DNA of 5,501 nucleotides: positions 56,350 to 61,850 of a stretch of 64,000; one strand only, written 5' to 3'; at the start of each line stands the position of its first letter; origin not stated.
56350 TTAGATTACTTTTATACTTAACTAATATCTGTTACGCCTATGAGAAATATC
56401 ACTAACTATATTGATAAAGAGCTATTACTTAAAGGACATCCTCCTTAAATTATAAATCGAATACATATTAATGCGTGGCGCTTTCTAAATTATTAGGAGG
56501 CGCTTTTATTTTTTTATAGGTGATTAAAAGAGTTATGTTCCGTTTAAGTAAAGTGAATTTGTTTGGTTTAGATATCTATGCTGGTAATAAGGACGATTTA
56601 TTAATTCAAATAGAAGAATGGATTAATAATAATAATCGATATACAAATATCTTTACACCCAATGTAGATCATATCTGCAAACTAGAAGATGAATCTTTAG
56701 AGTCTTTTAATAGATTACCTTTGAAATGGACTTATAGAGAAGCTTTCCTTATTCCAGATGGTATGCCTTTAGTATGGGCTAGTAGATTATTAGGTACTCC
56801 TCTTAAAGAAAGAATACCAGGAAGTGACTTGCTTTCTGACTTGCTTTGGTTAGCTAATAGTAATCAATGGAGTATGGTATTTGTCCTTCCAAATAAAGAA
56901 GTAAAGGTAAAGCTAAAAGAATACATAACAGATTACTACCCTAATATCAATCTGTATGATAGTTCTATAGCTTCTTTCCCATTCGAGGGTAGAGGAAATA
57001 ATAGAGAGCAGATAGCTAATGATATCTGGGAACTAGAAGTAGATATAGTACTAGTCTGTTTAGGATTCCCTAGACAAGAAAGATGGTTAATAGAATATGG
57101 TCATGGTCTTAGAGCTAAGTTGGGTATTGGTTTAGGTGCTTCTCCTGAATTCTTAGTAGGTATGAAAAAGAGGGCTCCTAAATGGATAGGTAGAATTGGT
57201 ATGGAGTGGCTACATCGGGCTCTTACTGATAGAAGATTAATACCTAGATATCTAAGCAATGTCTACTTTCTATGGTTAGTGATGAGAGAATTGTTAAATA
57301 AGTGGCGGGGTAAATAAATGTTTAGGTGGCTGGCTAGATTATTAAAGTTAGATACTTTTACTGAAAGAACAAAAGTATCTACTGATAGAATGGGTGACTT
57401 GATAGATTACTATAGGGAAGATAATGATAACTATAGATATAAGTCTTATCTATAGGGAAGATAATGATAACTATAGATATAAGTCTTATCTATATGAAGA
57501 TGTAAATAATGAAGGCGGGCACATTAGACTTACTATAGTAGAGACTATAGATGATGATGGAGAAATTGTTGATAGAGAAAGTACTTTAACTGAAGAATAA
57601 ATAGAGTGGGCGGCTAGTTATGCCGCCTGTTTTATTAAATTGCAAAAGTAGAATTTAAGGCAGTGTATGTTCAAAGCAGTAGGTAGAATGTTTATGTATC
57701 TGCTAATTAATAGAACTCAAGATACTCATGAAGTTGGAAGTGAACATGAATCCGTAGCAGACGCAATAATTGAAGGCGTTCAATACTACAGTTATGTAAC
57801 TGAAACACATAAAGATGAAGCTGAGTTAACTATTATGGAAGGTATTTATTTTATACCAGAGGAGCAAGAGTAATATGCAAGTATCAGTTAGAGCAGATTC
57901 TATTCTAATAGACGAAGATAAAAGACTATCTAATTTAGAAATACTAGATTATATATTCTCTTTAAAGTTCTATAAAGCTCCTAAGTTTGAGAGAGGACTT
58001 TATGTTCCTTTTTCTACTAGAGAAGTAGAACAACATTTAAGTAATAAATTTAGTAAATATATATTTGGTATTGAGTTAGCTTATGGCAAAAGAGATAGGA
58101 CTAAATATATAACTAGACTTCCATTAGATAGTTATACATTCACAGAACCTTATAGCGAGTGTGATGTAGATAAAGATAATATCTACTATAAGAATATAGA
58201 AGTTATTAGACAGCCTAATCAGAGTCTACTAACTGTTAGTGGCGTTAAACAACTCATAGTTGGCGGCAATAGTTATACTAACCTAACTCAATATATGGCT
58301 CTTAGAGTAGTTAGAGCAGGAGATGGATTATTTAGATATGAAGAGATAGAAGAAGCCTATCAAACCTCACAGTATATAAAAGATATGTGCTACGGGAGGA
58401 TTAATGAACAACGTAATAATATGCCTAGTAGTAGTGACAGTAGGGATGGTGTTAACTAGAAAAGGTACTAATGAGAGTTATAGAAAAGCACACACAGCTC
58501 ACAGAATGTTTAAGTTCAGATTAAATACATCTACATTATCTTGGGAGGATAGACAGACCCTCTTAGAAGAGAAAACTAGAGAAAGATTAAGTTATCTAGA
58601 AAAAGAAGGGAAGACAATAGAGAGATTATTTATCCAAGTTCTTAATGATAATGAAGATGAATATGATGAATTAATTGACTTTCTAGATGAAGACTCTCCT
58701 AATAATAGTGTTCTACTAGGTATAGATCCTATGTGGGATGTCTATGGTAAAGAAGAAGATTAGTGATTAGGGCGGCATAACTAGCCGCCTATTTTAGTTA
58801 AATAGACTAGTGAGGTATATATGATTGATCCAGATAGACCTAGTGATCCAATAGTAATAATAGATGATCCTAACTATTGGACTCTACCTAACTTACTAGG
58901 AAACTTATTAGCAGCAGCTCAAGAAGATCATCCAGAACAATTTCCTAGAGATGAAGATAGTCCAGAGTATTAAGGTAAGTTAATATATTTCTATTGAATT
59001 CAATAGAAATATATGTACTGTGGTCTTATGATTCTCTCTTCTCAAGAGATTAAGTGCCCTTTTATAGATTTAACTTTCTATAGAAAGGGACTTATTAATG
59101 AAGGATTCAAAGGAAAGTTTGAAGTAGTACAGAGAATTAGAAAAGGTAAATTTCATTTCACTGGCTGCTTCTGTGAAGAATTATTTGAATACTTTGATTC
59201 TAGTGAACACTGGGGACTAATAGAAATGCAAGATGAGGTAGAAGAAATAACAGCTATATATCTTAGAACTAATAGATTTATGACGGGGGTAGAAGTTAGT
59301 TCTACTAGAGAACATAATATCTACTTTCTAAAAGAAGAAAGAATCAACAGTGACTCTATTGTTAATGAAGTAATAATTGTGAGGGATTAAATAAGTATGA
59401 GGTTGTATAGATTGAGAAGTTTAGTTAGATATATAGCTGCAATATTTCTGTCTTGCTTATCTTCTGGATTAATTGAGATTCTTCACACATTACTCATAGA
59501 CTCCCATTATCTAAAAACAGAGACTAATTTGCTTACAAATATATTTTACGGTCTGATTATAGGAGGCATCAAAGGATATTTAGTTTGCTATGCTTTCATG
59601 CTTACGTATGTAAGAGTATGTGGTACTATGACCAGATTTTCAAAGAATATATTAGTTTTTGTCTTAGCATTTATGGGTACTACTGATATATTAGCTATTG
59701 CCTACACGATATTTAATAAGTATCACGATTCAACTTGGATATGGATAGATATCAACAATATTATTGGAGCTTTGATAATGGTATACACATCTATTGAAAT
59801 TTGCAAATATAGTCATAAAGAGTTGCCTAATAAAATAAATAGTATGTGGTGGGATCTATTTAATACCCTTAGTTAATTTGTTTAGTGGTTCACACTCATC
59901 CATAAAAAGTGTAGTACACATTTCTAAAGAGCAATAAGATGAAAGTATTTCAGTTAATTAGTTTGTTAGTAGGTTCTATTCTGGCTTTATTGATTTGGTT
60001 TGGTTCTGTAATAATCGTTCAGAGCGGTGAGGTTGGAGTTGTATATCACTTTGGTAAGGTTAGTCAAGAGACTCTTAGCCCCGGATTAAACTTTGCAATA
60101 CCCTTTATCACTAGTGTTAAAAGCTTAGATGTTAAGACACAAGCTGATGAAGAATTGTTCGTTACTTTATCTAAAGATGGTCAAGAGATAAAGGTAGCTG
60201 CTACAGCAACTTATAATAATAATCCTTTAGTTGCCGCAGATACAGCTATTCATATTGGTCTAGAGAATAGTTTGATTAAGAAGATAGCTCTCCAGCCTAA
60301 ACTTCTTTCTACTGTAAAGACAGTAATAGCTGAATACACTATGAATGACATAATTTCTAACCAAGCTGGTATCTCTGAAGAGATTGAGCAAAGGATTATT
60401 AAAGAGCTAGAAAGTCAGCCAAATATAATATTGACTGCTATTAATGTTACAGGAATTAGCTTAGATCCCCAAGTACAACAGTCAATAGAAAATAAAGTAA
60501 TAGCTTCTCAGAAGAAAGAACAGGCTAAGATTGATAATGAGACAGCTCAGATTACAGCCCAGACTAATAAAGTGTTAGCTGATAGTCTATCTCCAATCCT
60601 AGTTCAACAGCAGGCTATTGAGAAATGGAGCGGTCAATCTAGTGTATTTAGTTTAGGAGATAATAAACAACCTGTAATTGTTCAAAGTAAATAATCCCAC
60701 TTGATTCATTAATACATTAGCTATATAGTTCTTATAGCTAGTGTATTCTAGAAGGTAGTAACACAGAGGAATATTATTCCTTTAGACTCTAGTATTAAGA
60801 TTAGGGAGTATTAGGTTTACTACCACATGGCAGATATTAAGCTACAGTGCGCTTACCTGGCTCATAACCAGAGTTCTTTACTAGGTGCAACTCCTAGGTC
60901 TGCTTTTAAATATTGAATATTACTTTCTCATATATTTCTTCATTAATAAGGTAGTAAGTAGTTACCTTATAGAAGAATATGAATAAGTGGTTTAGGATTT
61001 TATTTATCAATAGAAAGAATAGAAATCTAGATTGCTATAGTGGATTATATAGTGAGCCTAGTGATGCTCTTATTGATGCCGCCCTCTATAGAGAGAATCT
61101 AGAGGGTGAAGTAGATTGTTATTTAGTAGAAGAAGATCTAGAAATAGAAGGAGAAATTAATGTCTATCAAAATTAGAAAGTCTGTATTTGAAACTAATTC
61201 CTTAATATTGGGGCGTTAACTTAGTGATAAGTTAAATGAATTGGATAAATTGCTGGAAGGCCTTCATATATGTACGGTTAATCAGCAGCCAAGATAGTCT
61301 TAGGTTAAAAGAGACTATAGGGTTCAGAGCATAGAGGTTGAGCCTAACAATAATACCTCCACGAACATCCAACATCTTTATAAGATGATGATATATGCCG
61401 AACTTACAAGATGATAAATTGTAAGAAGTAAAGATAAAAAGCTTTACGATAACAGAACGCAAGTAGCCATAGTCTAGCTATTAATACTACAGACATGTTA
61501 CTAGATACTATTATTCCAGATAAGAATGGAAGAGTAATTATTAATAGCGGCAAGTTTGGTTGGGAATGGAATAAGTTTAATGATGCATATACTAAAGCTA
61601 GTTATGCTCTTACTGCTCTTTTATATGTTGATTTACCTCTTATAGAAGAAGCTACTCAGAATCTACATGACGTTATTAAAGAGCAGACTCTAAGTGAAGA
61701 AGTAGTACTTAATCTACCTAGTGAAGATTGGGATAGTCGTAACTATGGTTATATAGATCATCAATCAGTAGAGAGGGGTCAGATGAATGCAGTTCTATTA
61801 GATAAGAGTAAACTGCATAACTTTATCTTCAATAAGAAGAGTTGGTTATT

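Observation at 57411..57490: Perfect 40-bp tandem duplication that frameshifts one paralog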

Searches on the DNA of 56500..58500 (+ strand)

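Call 4: search_dna_similar(query=window:56500-58500:+, collection=phages, mode=near, max_rows=30)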
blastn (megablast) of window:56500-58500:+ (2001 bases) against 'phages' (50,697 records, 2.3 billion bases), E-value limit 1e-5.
No match.

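Call 52: search_rna_families(source=window, start=57200, end=57700, threshold=evalue, max_evalue=1)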
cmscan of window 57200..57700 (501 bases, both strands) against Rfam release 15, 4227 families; matches with E-value up to 1: 4.
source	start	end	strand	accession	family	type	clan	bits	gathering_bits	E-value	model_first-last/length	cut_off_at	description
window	57463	57636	+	RF02376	antisense_SR1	Gene; sRNA;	-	20.8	45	0.07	1-210/210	no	SR1 sRNA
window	57577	57672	+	RF01761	wcaG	Cis-reg;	-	17.8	42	0.67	1-98/98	no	wcaG RNA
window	57216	57236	+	RF01111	SBWMV2_UPD-PKk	Cis-reg;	-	17.8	35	0.93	1-21/21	no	Pseudoknot of upstream pseudoknot domain (UPD) of the 3'UTR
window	57275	57315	+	RF01135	sR24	Gene; snRNA; snoRNA; CD-box;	-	16.1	36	0.53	1-55/55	no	Small nucleolar RNA sR24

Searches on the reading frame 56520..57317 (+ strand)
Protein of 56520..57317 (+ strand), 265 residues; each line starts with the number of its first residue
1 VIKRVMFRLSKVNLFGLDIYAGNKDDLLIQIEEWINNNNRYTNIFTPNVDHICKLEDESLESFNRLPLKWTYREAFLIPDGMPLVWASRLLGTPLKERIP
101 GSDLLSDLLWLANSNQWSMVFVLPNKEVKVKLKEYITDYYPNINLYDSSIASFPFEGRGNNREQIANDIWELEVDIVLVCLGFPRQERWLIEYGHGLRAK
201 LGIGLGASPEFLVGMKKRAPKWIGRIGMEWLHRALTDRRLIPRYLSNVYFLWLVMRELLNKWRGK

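Call 14: search_protein_families(library=pfam, proteins=[window:56520-57317:+], max_evalue=0.01)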
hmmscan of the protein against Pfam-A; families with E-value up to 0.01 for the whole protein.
window:56520-57317:+ (265 aa): 1 family
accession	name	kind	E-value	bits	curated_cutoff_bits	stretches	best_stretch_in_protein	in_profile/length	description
PF03808.19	Glyco_tran_WecG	-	2.9e-41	141.5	27.4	1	76-244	3-168/168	Glycosyl transferase WecG/TagA/CpsF family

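Call 44: find_related_loci(query=window:56520-57314:+, collection=genome_contigs, flank=6000)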
Query window:56520-57314:+ (265 aa) in genome_contigs; peptide patterns used: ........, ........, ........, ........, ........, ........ (x = any residue, [..] = any of these).
45 stretches matched a pattern, but none encodes a relative of the query by tblastn (E <= 1e-3).

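Call 47: search_dna_similar(query=window:56520-57314:+, collection=phages, mode=protein, max_evalue=0.00001, max_rows=10)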
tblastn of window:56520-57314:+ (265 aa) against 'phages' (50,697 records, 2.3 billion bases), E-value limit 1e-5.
Records with a match: 11; places in all: 11; records where one place covers at least 80% of the query: 4.
Best place of each record, by identity: <60% 11.
By first word of the organism name: Bacteriophage 5; Listeria 4; Staphylococcus 2.
By host as written in the record: - 5; Listeria monocytogenes 4; Staphylococcus aureus 2.
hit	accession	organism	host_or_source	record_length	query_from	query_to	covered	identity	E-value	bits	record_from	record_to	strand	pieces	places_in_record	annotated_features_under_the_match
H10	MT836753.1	Bacteriophage sp.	human fecal samples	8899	26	263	90%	31.1%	9e-28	117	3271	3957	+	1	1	record has no annotation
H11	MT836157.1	Bacteriophage sp.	human fecal samples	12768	9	252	92%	29.4%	1e-20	97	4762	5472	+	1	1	record has no annotation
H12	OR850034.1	Staphylococcus phage SA 1298 Kay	Staphylococcus aureus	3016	10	252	92%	26.4%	8e-21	97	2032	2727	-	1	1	record has no annotation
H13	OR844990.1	Staphylococcus phage SA 1306 Kay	Staphylococcus aureus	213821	10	252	92%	26.4%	1e-20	97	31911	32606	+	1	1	record has no annotation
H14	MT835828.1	Bacteriophage sp.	human fecal samples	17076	80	247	63%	35.3%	5e-23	103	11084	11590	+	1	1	record has no annotation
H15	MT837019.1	Bacteriophage sp.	human fecal samples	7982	77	257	68%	31.5%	9e-15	79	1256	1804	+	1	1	record has no annotation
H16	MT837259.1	Bacteriophage sp.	human fecal samples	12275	77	258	69%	30.2%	7e-13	74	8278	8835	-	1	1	record has no annotation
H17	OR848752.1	Listeria phage LM 4-14-1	Listeria monocytogenes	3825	76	257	69%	28.4%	1e-14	79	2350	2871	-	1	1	record has no annotation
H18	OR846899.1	Listeria phage LM 4-11-1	Listeria monocytogenes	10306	76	257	69%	28.4%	1e-14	79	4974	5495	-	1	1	record has no annotation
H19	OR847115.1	Listeria phage LM 4-11-1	Listeria monocytogenes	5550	76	257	69%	27.9%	1e-13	76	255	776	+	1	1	record has no annotation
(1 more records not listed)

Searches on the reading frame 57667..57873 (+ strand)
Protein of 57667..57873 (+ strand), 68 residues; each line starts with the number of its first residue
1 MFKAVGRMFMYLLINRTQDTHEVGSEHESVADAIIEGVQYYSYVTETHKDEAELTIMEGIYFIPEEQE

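Call 14: search_protein_families(library=pfam, proteins=[window:57667-57873:+], max_evalue=0.01)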
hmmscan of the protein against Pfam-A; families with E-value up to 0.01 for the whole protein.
window:57667-57873:+ (68 aa): 0 families

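Call 15: list_cluster_members(proteins=[P0001, P0002, window:57667-57873:+, window:57875-58459:+, window:56520-57317:+])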
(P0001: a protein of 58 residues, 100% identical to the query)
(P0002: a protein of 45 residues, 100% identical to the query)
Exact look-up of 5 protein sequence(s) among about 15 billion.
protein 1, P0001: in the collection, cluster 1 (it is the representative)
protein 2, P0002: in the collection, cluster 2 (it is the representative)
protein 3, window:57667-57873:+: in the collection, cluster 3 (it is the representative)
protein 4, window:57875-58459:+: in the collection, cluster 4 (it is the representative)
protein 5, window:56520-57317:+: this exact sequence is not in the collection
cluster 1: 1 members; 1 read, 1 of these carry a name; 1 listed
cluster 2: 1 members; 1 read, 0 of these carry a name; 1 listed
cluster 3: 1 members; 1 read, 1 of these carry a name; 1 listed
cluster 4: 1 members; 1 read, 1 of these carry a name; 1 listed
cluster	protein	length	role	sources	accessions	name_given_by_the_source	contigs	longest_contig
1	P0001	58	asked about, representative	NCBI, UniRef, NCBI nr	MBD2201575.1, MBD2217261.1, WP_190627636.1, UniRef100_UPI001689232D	hypothetical protein H6G33_09470 [Calothrix sp. FACHB-1219] | hypothetical protein n=1 Tax=unclassified Calothrix TaxID=2619626 RepID=UPI001689232D | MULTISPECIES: hypothetical protein [unclassified Calothrix]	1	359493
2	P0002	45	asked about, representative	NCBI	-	-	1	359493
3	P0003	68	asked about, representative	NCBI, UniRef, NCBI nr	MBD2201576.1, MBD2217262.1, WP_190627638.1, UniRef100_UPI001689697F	hypothetical protein H6G33_09475 [Calothrix sp. FACHB-1219] | hypothetical protein n=1 Tax=unclassified Calothrix TaxID=2619626 RepID=UPI001689697F | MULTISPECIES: hypothetical protein [unclassified Calothrix]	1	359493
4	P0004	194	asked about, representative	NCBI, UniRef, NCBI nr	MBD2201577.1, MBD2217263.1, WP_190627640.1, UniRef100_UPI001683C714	hypothetical protein H6G33_09480 [Calothrix sp. FACHB-1219] | hypothetical protein n=1 Tax=unclassified Calothrix TaxID=2619626 RepID=UPI001683C714 | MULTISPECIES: hypothetical protein [unclassified Calothrix]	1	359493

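Call 18: find_related_loci(query=P0004, collection=viral_contigs, flank=6000)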
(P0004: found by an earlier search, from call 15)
Query P0004 (194 aa) in viral_contigs; peptide patterns used: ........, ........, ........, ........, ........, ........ (x = any residue, [..] = any of these).
19 stretches matched a pattern, but none encodes a relative of the query by tblastn (E <= 1e-3).

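Call 21: find_homologous_proteins(query=P0004, max_evalue=0.01)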
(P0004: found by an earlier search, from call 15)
Query P0004 (194 aa): 1 proteins with E <= 0.01 among 44 candidates.
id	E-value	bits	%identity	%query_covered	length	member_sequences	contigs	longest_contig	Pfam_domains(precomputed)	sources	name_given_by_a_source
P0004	1.7e-123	427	100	100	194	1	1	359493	-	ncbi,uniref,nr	ncbi:hypothetical protein H6G33_09480 [Calothrix sp. FACHB-1219]|uniref:hypothetical protein n=1 Tax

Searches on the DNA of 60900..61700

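Call 55: search_rna_families(source=window, start=60900, end=61700, threshold=gathering, show_alignments=1)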
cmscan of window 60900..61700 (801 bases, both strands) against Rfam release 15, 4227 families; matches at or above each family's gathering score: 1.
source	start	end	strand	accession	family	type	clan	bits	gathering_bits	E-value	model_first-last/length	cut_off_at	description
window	61193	61425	+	RF00028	Intron_gpI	Intron;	-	61.8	50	3.6e-15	1-253/253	no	Group I catalytic intron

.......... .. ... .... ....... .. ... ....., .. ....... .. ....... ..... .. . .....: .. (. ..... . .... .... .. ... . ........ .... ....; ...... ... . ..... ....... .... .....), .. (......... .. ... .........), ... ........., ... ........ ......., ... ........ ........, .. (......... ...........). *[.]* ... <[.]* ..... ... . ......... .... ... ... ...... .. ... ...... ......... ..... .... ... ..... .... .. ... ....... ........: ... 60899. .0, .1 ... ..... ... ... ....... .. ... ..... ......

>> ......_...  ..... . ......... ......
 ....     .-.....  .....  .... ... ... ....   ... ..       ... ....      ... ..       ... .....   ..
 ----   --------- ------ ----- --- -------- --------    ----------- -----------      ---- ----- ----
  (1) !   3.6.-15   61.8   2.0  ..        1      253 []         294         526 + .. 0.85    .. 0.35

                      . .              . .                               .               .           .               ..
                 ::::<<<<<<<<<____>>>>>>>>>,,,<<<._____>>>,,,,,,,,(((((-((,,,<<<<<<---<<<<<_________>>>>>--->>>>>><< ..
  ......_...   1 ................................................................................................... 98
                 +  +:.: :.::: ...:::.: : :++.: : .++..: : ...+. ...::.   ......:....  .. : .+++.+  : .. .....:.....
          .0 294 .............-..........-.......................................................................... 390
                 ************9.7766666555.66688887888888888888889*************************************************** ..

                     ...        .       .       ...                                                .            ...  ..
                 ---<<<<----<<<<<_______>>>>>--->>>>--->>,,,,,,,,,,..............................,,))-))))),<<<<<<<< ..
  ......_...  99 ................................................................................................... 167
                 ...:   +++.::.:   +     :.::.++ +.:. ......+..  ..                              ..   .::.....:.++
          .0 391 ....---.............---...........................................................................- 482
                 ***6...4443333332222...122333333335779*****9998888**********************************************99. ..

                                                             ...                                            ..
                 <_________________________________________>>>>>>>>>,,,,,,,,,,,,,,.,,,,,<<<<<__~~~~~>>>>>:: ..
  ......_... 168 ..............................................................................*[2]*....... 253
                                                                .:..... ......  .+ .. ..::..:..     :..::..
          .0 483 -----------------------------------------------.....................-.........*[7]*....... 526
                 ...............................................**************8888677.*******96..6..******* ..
